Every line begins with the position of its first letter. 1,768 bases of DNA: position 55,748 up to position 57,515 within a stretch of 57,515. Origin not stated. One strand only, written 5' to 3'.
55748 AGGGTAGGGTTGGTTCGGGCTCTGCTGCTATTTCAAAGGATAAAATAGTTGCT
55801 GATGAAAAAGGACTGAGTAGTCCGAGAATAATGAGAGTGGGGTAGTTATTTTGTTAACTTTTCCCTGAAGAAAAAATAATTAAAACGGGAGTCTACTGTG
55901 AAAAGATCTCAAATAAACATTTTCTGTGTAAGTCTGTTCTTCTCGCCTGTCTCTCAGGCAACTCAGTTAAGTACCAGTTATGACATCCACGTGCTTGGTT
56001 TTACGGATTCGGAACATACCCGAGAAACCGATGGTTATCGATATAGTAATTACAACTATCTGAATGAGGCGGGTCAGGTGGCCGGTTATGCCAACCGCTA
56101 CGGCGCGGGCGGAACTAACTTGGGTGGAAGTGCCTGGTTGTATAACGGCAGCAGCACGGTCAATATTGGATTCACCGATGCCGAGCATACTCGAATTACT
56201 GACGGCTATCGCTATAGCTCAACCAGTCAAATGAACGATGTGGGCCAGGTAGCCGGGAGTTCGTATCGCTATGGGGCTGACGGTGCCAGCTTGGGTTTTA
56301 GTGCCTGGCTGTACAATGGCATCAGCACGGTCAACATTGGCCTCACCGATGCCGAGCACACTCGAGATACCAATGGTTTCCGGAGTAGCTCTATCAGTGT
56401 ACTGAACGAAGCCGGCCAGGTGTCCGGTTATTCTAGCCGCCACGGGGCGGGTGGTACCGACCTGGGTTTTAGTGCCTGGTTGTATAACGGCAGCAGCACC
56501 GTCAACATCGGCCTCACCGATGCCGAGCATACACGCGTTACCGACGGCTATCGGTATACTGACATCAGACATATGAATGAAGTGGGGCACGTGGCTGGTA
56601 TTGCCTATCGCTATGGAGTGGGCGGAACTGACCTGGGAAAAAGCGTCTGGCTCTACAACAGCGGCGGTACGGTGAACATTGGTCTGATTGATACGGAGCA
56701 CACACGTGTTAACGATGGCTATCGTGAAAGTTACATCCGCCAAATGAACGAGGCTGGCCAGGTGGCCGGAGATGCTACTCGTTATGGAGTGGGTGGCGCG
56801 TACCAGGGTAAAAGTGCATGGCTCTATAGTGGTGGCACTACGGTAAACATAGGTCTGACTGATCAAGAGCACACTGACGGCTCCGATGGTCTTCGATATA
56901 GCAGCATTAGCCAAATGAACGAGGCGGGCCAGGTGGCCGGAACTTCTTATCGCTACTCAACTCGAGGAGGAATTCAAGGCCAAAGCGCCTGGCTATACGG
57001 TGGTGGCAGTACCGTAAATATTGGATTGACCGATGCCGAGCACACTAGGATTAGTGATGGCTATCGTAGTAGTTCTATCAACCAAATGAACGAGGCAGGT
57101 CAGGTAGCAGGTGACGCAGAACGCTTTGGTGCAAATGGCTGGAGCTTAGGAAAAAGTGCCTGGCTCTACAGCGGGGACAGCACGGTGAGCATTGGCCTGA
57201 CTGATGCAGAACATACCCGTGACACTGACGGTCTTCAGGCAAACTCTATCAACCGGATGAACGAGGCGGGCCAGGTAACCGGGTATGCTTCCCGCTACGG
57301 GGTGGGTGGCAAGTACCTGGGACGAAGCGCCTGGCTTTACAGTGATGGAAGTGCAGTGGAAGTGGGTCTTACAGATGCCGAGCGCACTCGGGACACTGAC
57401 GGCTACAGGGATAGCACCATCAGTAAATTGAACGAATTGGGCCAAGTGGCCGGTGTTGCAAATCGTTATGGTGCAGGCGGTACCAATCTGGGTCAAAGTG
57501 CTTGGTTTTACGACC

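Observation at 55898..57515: Long open-ended repeat-protein gene missing from the ORF track, with antisense ORFs listed in its place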

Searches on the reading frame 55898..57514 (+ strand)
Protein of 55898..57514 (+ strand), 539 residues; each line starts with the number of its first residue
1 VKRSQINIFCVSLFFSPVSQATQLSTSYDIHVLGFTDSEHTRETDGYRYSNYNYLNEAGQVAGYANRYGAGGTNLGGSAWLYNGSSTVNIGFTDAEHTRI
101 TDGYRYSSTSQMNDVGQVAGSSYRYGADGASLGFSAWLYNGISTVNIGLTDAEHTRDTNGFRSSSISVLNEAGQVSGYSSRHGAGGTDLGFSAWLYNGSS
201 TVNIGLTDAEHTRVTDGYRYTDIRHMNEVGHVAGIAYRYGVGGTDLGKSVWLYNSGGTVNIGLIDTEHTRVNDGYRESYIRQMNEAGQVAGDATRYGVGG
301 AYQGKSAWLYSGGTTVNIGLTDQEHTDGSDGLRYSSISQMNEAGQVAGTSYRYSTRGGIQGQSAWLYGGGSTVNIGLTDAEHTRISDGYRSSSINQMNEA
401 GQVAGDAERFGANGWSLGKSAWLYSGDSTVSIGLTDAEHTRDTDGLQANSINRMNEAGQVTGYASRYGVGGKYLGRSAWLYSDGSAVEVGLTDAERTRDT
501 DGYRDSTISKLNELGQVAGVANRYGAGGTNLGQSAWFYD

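Call 5: search_protein_families(library=ncbifam, proteins=[window:55898-57514:+], max_evalue=10)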
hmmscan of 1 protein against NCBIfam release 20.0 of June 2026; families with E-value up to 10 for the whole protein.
window:55898-57514:+ (539 aa): 2 families
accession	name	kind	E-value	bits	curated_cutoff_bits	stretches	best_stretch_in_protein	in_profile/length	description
TIGR05002.1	NxxGxxAF_repeat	domain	7e-10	38.7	50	4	510-537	8-35/57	choice-of-anchor tandem repeat NxxGxxAF-containing protein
NF007989.0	PRK10717.1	equivalog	0.17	10.9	387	2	172-216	175-219/334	cysteine synthase A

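Call 6: search_protein_families(library=pfam, proteins=[window:55898-57514:+], max_evalue=10)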
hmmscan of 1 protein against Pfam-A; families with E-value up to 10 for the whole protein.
window:55898-57514:+ (539 aa): 6 families
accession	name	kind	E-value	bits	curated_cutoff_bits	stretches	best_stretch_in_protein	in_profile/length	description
PF24264.1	DUF7465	-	0.061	13.6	27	0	310-326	3-19/54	Family of unknown function (DUF7465)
PF17510.7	GP44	-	0.082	13.6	27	0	331-355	25-49/108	Gene product 44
PF22483.2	Mu-transpos_C_2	-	0.088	13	27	0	280-319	13-52/73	Mu transposase, C-terminal domain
PF08504.16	RunxI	-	0.17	12.8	27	0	141-175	51-85/93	Runx inhibition domain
PF18722.6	MazG_C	-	1.2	9.1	29.7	1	202-231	42-71/190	MazG C-terminal domain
PF09303.15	KcnmB2_inactiv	-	6.1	7.3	25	0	212-224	7-19/32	KCNMB2, ball and chain domain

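Call 16: find_homologous_proteins(query=window:55898-57514:+, max_evalue=0.001)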
Query window:55898-57514:+ (539 aa): 523 proteins with E <= 0.001 among 8000 candidates; the best 120 are listed.
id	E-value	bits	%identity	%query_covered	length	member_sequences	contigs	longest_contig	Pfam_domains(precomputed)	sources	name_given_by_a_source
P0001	3.7e-251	853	52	95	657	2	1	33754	PF11949.15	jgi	-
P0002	2.5e-215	734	51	96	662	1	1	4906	PF11949.15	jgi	-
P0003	5.7e-211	720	50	99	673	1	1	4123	PF11949.15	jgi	jgi:hypothetical protein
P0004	8.2e-210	716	52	100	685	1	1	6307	-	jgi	-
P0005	5.6e-205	700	55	100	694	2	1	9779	PF11949.15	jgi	-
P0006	1.1e-200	686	51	100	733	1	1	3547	PF07589.17,PF24264.2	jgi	jgi:hypothetical protein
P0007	8.2e-198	677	43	100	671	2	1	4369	PF11949.15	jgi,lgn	jgi:hypothetical protein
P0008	5.6e-194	664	49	96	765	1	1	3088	PF11949.15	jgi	jgi:hypothetical protein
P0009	1.7e-189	649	52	100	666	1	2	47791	-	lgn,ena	-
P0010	3.4e-189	648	46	100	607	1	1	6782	PF11949.15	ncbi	ncbi:MAG: hypothetical protein WD851_06325 [Pirellulales bacterium]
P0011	3.3e-188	645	46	99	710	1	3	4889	-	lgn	-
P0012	1.9e-185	636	52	94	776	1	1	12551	PF11949.15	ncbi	-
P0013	2.2e-184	632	46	99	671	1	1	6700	PF11949.15,PF24264.2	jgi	jgi:hypothetical protein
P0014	9.0e-181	620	58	98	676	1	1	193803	PF11949.15,PF12396.15,PF24251.2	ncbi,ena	-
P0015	4.2e-179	615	48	96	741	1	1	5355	PF11949.15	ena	-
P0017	6.3e-176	604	51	95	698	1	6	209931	PF07589.17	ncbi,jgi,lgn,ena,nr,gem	ncbi:MAG TPA: PEP-CTERM sorting domain-containing protein [Planctomycetota bacterium]|nr:PEP-CTERM s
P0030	3.0e-159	549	51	98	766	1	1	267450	PF11949.15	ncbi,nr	ncbi:MAG: DUF3466 family protein [Pirellulales bacterium]|nr:DUF3466 family protein [Pirellulales ba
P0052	5.6e-144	499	41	95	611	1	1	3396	PF07589.17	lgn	-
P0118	6.2e-116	406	47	89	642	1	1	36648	PF11949.15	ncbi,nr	ncbi:MAG: DUF3466 family protein [Gammaproteobacteria bacterium]|nr:DUF3466 family protein [Gammapro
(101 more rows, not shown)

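Call 19: search_protein_families(library=ncbifam, proteins=[P0005, P0014, P0002, P0017, P0009, P0030, P0118, P0052], max_evalue=0.01)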
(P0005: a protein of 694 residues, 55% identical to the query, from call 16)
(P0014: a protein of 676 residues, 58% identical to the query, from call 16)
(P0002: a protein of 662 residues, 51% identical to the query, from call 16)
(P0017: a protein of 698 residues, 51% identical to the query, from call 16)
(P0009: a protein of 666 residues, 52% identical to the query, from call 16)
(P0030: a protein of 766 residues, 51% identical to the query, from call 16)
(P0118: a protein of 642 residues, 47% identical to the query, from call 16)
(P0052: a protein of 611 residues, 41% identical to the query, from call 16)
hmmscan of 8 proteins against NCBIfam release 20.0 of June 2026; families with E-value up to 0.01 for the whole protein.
P0005 (694 aa): 4 families
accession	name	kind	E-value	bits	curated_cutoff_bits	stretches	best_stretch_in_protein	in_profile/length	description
TIGR03370.1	VPLPA-CTERM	domain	6.1e-08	32.5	25.35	1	668-692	1-25/25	VPLPA-CTERM sorting domain-containing protein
TIGR05002.1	NxxGxxAF_repeat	domain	4.2e-06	26.6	50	0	465-503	5-43/57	choice-of-anchor tandem repeat NxxGxxAF-containing protein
NF038129.1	PEP_NF038129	equivalog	0.0027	17.6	65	0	662-691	165-194/194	NF038129 family PEP-CTERM protein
NF052568.1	PolamExpPaeASal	equivalog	0.0049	15.7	500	0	494-538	151-195/424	polyamine export protein PaeA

P0014 (676 aa): 6 families
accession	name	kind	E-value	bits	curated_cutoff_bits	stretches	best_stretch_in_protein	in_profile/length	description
TIGR05002.1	NxxGxxAF_repeat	domain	5e-15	55.2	50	0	223-254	9-42/57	choice-of-anchor tandem repeat NxxGxxAF-containing protein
TIGR02913.1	HAF_rpt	repeat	2.3e-13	49.9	22.65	0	56-90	5-35/39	HAF repeat protein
NF003584.0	PRK05248.3-5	equivalog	8.3e-07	29.3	190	0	116-151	74-109/122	hypothetical protein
NF003582.0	PRK05248.3-3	equivalog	5.8e-06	26.6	201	0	106-153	65-112/123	hypothetical protein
TIGR03370.1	VPLPA-CTERM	domain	0.00069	19.6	25.35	1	645-663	1-19/25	VPLPA-CTERM sorting domain-containing protein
NF003581.0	PRK05248.3-2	equivalog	0.00074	19.9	234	0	110-153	69-112/124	hypothetical protein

P0002 (662 aa): 0 families

P0017 (698 aa): 5 families
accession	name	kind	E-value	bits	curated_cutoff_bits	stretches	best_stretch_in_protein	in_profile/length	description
TIGR02595.1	PEP_CTERM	domain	7.1e-05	23.4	16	1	670-693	1-24/24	PEP-CTERM sorting domain-containing protein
TIGR05002.1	NxxGxxAF_repeat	domain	0.00043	20.2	50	0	348-381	9-43/57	choice-of-anchor tandem repeat NxxGxxAF-containing protein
NF038125.1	PEP_CTERM_THxN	subfamily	0.00049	19.7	85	1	665-692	218-245/246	THxN family PEP-CTERM protein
NF038120.1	PEP_CTERM_QFxxD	subfamily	0.0011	18.9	80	1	669-692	192-215/215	NF038120 family PEP-CTERM protein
NF038129.1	PEP_NF038129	equivalog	0.0023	17.8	65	1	661-692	162-193/194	NF038129 family PEP-CTERM protein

P0009 (666 aa): 7 families
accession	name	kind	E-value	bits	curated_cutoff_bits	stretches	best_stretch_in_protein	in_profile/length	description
TIGR05002.1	NxxGxxAF_repeat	domain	8.3e-11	41.7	50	0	48-85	5-44/57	choice-of-anchor tandem repeat NxxGxxAF-containing protein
TIGR02913.1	HAF_rpt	repeat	2e-06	27.7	22.65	0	388-403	5-20/39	HAF repeat protein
TIGR03370.1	VPLPA-CTERM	domain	1e-05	25.4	25.35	1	640-664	1-25/25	VPLPA-CTERM sorting domain-containing protein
NF033554.9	floc_PepA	equivalog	3.9e-05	23.6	80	1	590-664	191-261/261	flocculation-associated PEP-CTERM protein PepA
NF052568.1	PolamExpPaeASal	equivalog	0.00039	19.4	500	0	188-232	151-195/424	polyamine export protein PaeA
NF038125.1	PEP_CTERM_THxN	subfamily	0.0025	17.5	85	1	637-663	222-246/246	THxN family PEP-CTERM protein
NF041538.1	PEP_EDSA_1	subfamily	0.0036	17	100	1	640-663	284-307/307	EDSAP-1 family PEP-CTERM protein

P0030 (766 aa): 1 family
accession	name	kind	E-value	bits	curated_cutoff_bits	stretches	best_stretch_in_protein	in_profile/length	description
TIGR02913.1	HAF_rpt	repeat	1.8e-15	56.6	22.65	0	416-444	5-29/39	HAF repeat protein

P0118 (642 aa): 1 family
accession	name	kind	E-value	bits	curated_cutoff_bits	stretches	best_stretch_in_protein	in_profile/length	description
TIGR05002.1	NxxGxxAF_repeat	domain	1.1e-12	47.7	50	0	282-317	4-40/57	choice-of-anchor tandem repeat NxxGxxAF-containing protein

P0052 (611 aa): 6 families
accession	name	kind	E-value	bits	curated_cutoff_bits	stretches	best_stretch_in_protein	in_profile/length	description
NF038126.1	PEP_CTERM_FxDxF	subfamily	4.6e-12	46.5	50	1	572-607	132-165/165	FxDxF family PEP-CTERM protein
NF035944.1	PEPxxWA-CTERM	domain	2.3e-08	33.8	35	1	584-607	1-24/24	PEPxxWA-CTERM sorting domain-containing protein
NF038119.1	PEP_CTERM_MHFG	equivalog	5e-06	27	100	1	580-608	232-260/260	MHFG family PEP-CTERM protein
TIGR02913.1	HAF_rpt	repeat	3.4e-05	23.7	22.65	0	225-252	3-26/39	HAF repeat protein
NF038129.1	PEP_NF038129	equivalog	0.00023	21.1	65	1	578-607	167-194/194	NF038129 family PEP-CTERM protein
TIGR02595.1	PEP_CTERM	domain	0.0024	18.6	16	1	584-607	1-22/24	PEP-CTERM sorting domain-containing protein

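Call 20: search_protein_families(library=pfam, proteins=[P0005, P0014, P0002, P0017, P0009, P0030, P0118, P0052], max_evalue=0.01)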
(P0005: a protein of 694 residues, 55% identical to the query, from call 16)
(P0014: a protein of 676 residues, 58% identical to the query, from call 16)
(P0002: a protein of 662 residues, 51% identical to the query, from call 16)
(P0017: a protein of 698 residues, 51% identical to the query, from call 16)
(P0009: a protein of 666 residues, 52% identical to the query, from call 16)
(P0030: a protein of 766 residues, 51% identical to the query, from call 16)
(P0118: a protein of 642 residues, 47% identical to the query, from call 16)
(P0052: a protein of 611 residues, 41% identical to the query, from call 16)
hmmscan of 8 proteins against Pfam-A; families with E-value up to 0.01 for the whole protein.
P0005 (694 aa): 1 family
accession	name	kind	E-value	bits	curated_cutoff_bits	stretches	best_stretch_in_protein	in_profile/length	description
PF11949.14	DUF3466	-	5.2e-06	25.7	25.1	0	44-129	312-404/609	Protein of unknown function (DUF3466)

P0014 (676 aa): 7 families
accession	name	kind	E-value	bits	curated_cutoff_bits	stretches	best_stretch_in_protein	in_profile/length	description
PF11949.14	DUF3466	-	6.5e-18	65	25.1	4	253-420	300-468/609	Protein of unknown function (DUF3466)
PF24251.1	DUF7453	-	8.6e-16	58.3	26.2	2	223-524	1-311/460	Family of unknown function (DUF7453)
PF12396.14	DUF3659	-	2.6e-06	27.6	24.8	0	277-293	43-59/61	Protein of unknown function (DUF3659)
PF23728.1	Tubby_C_like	-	0.00046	20.6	24.4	0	167-209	18-59/172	Tubby C-terminal like domain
PF13051.11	DUF3912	-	0.0018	18.9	23.1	0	178-222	7-51/92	Protein of unknown function (DUF3912)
PF07589.16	PEP-CTERM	-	0.0019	18.7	20.7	1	644-665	1-19/24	PEP-CTERM motif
PF21489.3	Fim1C-like_C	-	0.0085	16.4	27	0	46-96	109-159/181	Fimbrium tip subunit Fim1C-like, C-terminal domain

P0002 (662 aa): 1 family
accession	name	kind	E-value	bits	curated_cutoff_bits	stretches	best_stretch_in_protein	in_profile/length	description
PF11949.14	DUF3466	-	1.1e-12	47.7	25.1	2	128-226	300-403/609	Protein of unknown function (DUF3466)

P0017 (698 aa): 1 family
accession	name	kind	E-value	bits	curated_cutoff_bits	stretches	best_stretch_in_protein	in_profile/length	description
PF07589.16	PEP-CTERM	-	1.2e-05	25.6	20.7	1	669-692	1-24/24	PEP-CTERM motif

P0009 (666 aa): 1 family
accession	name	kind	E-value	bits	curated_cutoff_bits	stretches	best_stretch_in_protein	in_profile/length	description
PF07589.16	PEP-CTERM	-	0.0023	18.4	20.7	1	639-663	1-23/24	PEP-CTERM motif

P0030 (766 aa): 1 family
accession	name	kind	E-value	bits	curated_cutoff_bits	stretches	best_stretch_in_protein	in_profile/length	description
PF11949.14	DUF3466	-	6.7e-18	64.9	25.1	2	503-615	303-420/609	Protein of unknown function (DUF3466)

P0118 (642 aa): 1 family
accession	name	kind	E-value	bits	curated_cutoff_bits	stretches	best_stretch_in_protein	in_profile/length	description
PF11949.14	DUF3466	-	3.9e-08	32.7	25.1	1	227-376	322-472/609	Protein of unknown function (DUF3466)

P0052 (611 aa): 2 families
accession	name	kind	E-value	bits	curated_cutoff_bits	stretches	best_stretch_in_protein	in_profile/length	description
PF07589.16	PEP-CTERM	-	3.3e-09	36.9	20.7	1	583-607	1-24/24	PEP-CTERM motif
PF25436.1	BSD2_CRD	-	0.0005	20.7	27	0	53-99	12-59/69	BSD2 cysteine rich domain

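Call 31: find_encoding_contigs(protein=P0014, flank=8000, max_places=2)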
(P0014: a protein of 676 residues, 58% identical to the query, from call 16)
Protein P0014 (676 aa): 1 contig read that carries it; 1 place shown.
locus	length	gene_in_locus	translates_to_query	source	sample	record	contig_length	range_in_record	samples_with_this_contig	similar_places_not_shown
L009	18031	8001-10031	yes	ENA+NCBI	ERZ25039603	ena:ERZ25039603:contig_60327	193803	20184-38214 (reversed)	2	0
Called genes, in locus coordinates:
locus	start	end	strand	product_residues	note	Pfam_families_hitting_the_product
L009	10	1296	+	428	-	PF02403:Seryl_tRNA_N, PF00587:tRNA-synt_2b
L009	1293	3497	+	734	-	PF02897:Peptidase_S9_N, PF00326:Peptidase_S9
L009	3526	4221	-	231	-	PF01027:Bax1-I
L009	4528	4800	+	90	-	-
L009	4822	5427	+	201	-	PF00300:His_Phos_1 (faint)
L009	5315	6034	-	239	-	PF00588:SpoU_methylase, PF12105:SpoU_methylas_C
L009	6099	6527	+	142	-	PF14347:DUF4399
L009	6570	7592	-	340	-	PF00180:Iso_dh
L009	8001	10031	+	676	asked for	PF12396:DUF3659 (faint), PF11949:DUF3466 (weak), PF24251:DUF7453, PF11949:DUF3466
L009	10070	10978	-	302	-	PF04321:RmlD_sub_bind (faint), PF05368:NmrA, PF01073:3Beta_HSD (weak), PF01370:Epimerase, PF13460:NAD_binding_10, PF16363:GDP_Man_Dehyd (weak)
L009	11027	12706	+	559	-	PF09899:DUF2126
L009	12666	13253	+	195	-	PF09899:DUF2126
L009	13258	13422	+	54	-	PF08379:Bact_transglu_N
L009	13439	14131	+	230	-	PF01841:Transglut_core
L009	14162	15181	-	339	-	PF00296:Bac_luciferase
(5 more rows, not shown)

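Call 32: find_encoding_contigs(protein=P0005, flank=8000, max_places=2)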
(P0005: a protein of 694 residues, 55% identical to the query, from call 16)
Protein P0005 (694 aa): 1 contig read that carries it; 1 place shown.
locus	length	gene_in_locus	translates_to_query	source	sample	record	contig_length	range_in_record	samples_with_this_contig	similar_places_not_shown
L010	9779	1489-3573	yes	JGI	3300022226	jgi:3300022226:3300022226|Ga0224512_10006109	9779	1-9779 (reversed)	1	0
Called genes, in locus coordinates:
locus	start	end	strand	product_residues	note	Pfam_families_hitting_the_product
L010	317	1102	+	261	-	PF13385:Laminin_G_3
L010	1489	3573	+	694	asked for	PF11949:DUF3466 (faint)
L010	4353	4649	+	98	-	PF01527:HTH_Tnp_1, PF13384:HTH_23 (weak), PF13518:HTH_28 (weak)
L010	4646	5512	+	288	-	PF13276:HTH_21, PF00665:rve, PF13683:rve_3, PF13333:rve_2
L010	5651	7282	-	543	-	PF00999:Na_H_Exchanger, PF02254:TrkA_N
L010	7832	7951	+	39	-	-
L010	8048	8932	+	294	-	PF05036:SPOR (weak)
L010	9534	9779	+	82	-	?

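Call 42: predict_structure(alignment_id=A1)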
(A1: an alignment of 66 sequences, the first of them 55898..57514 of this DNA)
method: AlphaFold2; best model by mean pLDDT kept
length: 539 residues; sequences in the alignment: 66
mean_pLDDT: 94.6   pTM: 0.88
mean pLDDT of the five models: 94.6, 94.6, 94.2, 94.2, 94.0
residues with pLDDT >= 90: 505; 70-90: 8; 50-70: 7; < 50: 19
segments of 3 or more residues with pLDDT < 50: 1-10, 15-17, 22-24
pLDDT, mean of each block of 10 residues (from residue 1): 43 49 61 93 96 95 97 97 96 98 98 98 97 98 98 98 98 98 97 98 98 97 98 98 97 96 98 98 98 97 98 97 97 98 98 95 97 98 97 98 98 97 96 98 98 98 98 98 96 96 97 97 96 96
secondary structure, 60 per line:
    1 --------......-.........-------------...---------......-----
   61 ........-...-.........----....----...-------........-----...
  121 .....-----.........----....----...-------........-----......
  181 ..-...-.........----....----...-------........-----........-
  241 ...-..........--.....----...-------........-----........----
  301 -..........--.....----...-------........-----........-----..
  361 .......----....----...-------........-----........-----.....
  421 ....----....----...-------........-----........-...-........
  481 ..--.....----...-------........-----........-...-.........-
elements in order: H9-14 H16-24 E50-55 E61-68 E74-82 E87-90 E105-112 E118-125 E131-139 E144-147 E162-169 E175-182 E188-196 E201-204 E219-226 E232-239 E245-254 E257-261 E276-283 E289-296 E302-311 E314-318 E333-340 E346-353 E359-367 E372-375 E390-397 E403-410 E416-424 E429-432 E447-454 E460-467 E473-482 E485-489 E504-511 E517-524 E530-538

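Call 44: search_solved_structures(query=A1, max_evalue=1)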
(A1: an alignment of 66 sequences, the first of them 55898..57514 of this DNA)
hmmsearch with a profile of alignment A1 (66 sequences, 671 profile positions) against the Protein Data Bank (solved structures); distinct sequences matched with E-value up to 1: 0.

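Call 45: fold_search(model_id=the predicted structure, library=pdb)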
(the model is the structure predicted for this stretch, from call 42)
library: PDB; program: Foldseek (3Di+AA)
matches with E <= 10: 800; with E <= 0.001: 132
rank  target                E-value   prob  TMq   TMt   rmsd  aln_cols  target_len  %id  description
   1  9dku_A                3.1e-07  1.00  0.21  0.27  15.4       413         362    9  NanH sialidase from C. perfringens in complex with Sialyl LacNAc (released 2025-09-17)
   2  7e7t_A                3.9e-07  1.00  0.19  0.31  13.8       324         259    9  Crystal structure of RSL mutant in complex with sugar Ligand (released 2021-04-14)
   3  8ub5                  4.1e-07  1.00  0.19  0.26  15.6       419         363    9  The Apo NanH structure from Clostridium perfringens (released 2024-09-04)
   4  7zb2_BBB              7.1e-07  1.00  0.28  0.22  15.8       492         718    9  apo macrocyclase OphP (released 2022-07-06)
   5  7zb2_CCC              7.8e-07  1.00  0.27  0.22  15.8       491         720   10  apo macrocyclase OphP (released 2022-07-06)
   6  7zb2_FFF              1.1e-06  1.00  0.27  0.22  15.9       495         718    9  apo macrocyclase OphP (released 2022-07-06)
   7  5mxc                  1.3e-06  1.00  0.19  0.28  15.4       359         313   10  Aleuria aurantia lectin (AAL) N224Q mutant in complex with alpha-methyl-L-fucoside (released 2017-12-20)
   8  6gke_A                1.4e-06  1.00  0.18  0.27  15.0       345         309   12  Aleuria aurantia lectin AAL N224Q mutant in complex with Fucalpha1-6GlcNAc (released 2019-06-19)
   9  5jrk_A                1.6e-06  1.00  0.20  0.17  17.4       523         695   10  Crystal Structure of the Sphingopyxin I Lasso Peptide Isopeptidase SpI-IsoP (SeMet-derived) (released 2016-09-28)
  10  7zb2_EEE              1.7e-06  1.00  0.27  0.22  15.9       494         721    9  apo macrocyclase OphP (released 2022-07-06)
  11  2gop_A                1.8e-06  1.00  0.25  0.38  12.7       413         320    8  The beta-propeller domain of the Trilobed protease from Pyrococcus furiosus reveals an open velcro topology (released 2007-01-23)
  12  8um0_A                2.1e-06  1.00  0.18  0.25  15.8       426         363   10  The structure of NanH in complex with Neu5,7,9Ac(2,6)-LAcNAc (released 2024-09-04)
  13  4hxg_F                2.5e-06  1.00  0.25  0.23  15.6       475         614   10  Pyrococcus horikoshii acylaminoacyl peptidase (orthorhombic crystal form) (released 2013-05-08)
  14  7zb2_AAA              2.9e-06  1.00  0.27  0.22  15.5       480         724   10  apo macrocyclase OphP (released 2022-07-06)
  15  8feb                  3.4e-06  1.00  0.22  0.23  13.4       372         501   10  Crystal Structure of Porphyromonas gingivalis Sialidase (PG_0352) (released 2023-10-04)
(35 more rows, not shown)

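Call 51: find_related_loci(query=window:55898-57514:+, collection=genome_contigs, flank=4000)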
Query window:55898-57514:+ (539 aa) in genome_contigs; peptide patterns used: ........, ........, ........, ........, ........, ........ (x = any residue, [..] = any of these).
27 stretches matched a pattern; 1 encode a relative of the query (tblastn E <= 1e-3); 1 distinct loci.
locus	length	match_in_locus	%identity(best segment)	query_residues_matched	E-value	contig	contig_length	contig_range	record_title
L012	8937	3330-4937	33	26-539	6e-68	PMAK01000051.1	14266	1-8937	MAG: Phycisphaerales bacterium isolate palsa_1353 73.20120700_P2D.26_contig_6921, whole genome shotgun sequence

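Call 57: search_protein_representatives(protein=window:55898-57514:+)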
Query: 539 residues. Proteins with E-value up to 0.001 (for the whole library): 839; up to 1e-10: 687; up to 1e-30: 460. The best 150 are listed.
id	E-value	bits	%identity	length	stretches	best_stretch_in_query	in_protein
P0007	2.6e-198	676.5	46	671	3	46-425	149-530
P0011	1.1e-188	644.8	50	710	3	40-539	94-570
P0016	1.2e-178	611.6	52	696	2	78-519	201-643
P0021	7.5e-165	566.1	51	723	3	39-296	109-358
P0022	4.4e-164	563.5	49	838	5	42-279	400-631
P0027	2.7e-161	554.3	56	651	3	36-270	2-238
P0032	1.4e-154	532.2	46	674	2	15-441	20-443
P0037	7.6e-151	519.8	50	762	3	58-367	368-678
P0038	1.1e-150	519.3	47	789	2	3-354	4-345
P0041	9.5e-150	516.2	54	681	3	16-213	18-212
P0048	1.0e-146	506.2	47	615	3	74-425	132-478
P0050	9.3e-145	499.7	46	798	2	45-410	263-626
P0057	2.0e-141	488.8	50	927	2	36-477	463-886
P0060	1.6e-140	485.8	41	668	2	21-384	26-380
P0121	5.0e-140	484.1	47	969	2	45-538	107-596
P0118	2.0e-116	406.3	49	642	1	28-485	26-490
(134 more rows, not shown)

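Call 60: predict_structure(alignment_id=A2)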
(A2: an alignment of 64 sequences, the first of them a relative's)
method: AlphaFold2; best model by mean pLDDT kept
length: 694 residues; sequences in the alignment: 64
mean_pLDDT: 92.9   pTM: 0.88
mean pLDDT of the five models: 92.9, 92.5, 92.3, 92.2, 92.1
residues with pLDDT >= 90: 613; 70-90: 21; 50-70: 39; < 50: 21
segments of 3 or more residues with pLDDT < 50: 1-7, 13-15, 17-21
pLDDT, mean of each block of 10 residues (from residue 1): 47 49 77 98 97 98 98 96 98 98 97 98 97 97 98 95 96 98 73 59 97 97 94 96 97 96 97 97 96 78 97 97 97 98 98 96 98 98 98 98 98 97 97 98 98 98 98 98 97 98 98 97 98 98 96 98 98 98 97 98 98 97 97 98 96 97 78 60 70 54
secondary structure, 60 per line:
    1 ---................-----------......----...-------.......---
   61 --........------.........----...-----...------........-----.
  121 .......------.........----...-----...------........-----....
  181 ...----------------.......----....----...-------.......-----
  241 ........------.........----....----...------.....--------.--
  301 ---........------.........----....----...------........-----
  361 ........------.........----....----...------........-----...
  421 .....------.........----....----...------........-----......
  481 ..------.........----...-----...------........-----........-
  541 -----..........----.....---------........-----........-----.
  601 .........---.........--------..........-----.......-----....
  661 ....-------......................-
elements in order (helices of 4 or more, strands of 3 or more residues): H4-19 E31-36 E51-57 E63-70 E77-85 E90-92 E107-114 E120-127 E134-142 E147-149 E164-171 E177-183 E200-206 E211-214 E229-235 E241-248 E255-263 E268-271 E285-289 E304-311 E318-326 E331-334 E348-355 E361-368 E375-383 E388-391 E405-412 E418-425 E432-440 E445-448 E462-469 E475-482 E489-497 E502-504 E519-526 E532-539 E546-555 E560-564 E574-581 E587-594 E600-609 E613-616 H617-620 E630-639 E645-651 E657-664 H672-693
